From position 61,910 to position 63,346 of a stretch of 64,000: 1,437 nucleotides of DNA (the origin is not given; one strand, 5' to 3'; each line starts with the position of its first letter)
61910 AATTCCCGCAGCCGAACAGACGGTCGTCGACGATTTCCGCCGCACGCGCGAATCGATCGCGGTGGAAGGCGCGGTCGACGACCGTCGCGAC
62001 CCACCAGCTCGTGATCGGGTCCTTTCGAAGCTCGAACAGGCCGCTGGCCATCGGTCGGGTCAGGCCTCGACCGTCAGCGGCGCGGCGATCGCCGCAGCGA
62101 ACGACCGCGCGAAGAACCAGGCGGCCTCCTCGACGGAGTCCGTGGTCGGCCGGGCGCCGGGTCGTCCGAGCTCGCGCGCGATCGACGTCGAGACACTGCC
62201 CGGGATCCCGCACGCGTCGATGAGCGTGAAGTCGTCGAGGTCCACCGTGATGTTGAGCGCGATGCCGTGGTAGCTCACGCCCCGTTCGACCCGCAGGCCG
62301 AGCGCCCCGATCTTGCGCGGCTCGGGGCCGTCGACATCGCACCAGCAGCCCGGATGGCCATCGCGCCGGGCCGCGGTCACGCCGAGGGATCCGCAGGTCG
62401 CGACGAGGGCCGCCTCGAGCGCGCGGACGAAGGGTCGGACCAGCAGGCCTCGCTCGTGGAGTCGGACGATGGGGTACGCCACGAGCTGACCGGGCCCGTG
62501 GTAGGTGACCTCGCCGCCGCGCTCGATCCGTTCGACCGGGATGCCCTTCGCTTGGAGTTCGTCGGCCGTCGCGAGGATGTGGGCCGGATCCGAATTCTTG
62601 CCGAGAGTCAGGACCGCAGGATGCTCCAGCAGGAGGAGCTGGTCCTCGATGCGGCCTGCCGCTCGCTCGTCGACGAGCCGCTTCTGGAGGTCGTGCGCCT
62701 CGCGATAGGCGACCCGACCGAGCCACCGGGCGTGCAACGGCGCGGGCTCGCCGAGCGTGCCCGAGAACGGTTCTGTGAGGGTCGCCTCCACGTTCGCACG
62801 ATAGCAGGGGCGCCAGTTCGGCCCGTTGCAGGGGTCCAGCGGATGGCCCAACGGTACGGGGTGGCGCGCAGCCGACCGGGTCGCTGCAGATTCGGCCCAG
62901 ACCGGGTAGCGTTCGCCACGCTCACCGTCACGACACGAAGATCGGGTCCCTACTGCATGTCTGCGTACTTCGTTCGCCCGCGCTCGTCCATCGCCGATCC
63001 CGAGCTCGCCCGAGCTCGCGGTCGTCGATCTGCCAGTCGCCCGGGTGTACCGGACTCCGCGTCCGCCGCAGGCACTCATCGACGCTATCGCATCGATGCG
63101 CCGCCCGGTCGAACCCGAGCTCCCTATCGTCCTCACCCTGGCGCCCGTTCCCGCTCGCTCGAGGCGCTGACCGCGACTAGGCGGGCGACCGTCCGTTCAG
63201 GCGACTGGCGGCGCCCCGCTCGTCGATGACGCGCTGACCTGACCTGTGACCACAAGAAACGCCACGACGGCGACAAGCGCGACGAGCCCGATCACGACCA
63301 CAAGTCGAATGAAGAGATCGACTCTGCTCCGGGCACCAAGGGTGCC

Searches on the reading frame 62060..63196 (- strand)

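Call 38: search_protein_families(library=pfam, proteins=[window:62060-63196:-], max_evalue=0.00001)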
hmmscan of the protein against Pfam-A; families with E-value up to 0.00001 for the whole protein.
window:62060-63196:- (378 aa): 1 family
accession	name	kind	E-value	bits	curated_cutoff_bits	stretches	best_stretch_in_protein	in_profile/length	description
PF21948.1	LplA-B_cat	-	2e-39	136.1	27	1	164-352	2-188/200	Lipoyl protein ligase A/B catalytic domain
